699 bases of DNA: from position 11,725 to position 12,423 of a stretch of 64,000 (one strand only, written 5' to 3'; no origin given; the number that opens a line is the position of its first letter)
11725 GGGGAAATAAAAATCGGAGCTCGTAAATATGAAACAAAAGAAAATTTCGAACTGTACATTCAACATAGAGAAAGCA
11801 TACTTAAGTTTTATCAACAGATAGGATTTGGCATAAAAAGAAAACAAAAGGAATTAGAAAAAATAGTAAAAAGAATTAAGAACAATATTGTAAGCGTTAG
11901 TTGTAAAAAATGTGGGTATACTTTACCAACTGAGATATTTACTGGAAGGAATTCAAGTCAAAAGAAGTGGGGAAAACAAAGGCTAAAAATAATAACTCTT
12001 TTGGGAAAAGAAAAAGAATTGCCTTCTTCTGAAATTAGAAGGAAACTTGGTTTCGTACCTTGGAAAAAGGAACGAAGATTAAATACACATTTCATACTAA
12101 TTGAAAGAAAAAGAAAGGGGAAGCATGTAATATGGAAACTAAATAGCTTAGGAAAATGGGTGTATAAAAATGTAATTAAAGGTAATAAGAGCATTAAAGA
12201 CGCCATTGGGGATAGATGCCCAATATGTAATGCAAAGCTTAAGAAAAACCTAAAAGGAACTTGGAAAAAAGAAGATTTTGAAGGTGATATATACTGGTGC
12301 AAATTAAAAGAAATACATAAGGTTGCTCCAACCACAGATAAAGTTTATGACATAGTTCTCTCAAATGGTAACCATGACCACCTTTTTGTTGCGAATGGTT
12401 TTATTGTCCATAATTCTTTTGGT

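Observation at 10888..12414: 509-aa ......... intein inserted in a conserved helicase motif of Hel308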

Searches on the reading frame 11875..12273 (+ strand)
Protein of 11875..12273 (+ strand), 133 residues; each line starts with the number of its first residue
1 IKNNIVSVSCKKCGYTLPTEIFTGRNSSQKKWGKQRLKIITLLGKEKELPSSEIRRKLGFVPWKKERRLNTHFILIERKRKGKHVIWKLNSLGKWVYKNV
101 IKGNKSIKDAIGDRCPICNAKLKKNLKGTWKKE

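Call 30: search_protein_families(library=pfam, proteins=[window:11875-12273:+], max_evalue=10)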
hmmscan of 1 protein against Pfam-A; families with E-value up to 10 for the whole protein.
window:11875-12273:+ (133 aa): 10 families
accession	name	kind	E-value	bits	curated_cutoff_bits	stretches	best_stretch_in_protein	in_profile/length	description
PF21349.2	RUBY_RBDX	-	0.0029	17.5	26.5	1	110-121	14-25/30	Rubrerythrin, rubredoxin-like domain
PF19335.5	HMBD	-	0.02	15.3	23.6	1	112-125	16-28/28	Heavy metal binding domain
PF21476.4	PF0610-like_N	-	0.026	15.2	33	1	36-66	3-28/50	PF0610-like, N-terminal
PF09855.14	Zn_ribbon_13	-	0.026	15.1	23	1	4-30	32-55/63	Nucleic-acid-binding protein containing Zn-ribbon domain (DUF2082)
PF24741.1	AlkZ-rel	-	0.046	13.6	26.5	1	28-69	96-137/221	AlkZ related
PF16293.11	zf-C2H2_9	-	0.072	13.5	29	0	67-89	15-36/59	C2H2 type zinc-finger (1 copy)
PF03854.20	zf-P11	-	0.098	12.8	25.6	1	112-126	35-49/50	P-11 zinc finger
PF10892.13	DUF2688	-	0.1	12.5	25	1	3-19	3-19/56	Protein of unknown function (DUF2688)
PF03367.19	Zn_ribbon_ZPR1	-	0.12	12.3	23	1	5-16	33-44/56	ZPR1 zinc-finger domain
PF13717.11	Zn_ribbon_4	-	0.27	11.7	30.3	1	1-16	19-34/36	zinc-ribbon domain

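Call 33: predict_structure(alignment_id=A2)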
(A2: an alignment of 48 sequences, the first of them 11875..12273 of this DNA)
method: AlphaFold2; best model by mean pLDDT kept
length: 133 residues; sequences in the alignment: 48
mean_pLDDT: 93.3   pTM: 0.84
mean pLDDT of the five models: 93.3, 93.0, 92.7, 92.6, 92.3
residues with pLDDT >= 90: 116; 70-90: 11; 50-70: 6; < 50: 0
segments of 3 or more residues with pLDDT < 50: none
pLDDT, mean of each block of 10 residues (from residue 1): 86 96 93 97 97 98 92 95 97 97 94 96 88 55
secondary structure, 60 per line:
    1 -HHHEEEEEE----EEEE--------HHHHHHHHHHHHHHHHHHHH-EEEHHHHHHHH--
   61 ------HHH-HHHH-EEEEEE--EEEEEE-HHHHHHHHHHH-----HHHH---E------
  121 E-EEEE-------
elements in order: E5-10 E15-18 H27-46 E48-50 H51-58 H71-74 E76-81 E84-89 H91-101 H107-110 E123-126

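Call 47: search_protein_representatives(alignment_id=A4)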
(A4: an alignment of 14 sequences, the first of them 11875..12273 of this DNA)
Query: 14 sequences, 135 profile positions. Proteins with E-value up to 0.001 (for the whole library): 24; up to 1e-10: 23; up to 1e-30: 16. The best 24 are listed.
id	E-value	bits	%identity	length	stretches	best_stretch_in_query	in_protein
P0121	3.6e-51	188.8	-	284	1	1-134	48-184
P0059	8.8e-48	177.8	-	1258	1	1-135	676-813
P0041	1.1e-47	177.4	-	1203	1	1-135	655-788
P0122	1.6e-46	173.7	-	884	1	1-134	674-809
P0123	2.0e-46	173.4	-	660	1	2-134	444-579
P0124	6.4e-46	171.8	-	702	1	2-134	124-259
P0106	2.1e-44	166.9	-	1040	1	2-134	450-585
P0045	1.2e-43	164.4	-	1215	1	4-134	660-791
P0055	1.6e-40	154.3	-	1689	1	4-134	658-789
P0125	4.9e-40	152.7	-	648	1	1-134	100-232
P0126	3.2e-39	150.1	-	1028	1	3-134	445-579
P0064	8.2e-39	148.8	-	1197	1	2-134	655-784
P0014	1.3e-38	148.1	-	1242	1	2-134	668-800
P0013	2.6e-38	147.1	-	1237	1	2-134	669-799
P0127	4.9e-36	139.8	-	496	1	3-113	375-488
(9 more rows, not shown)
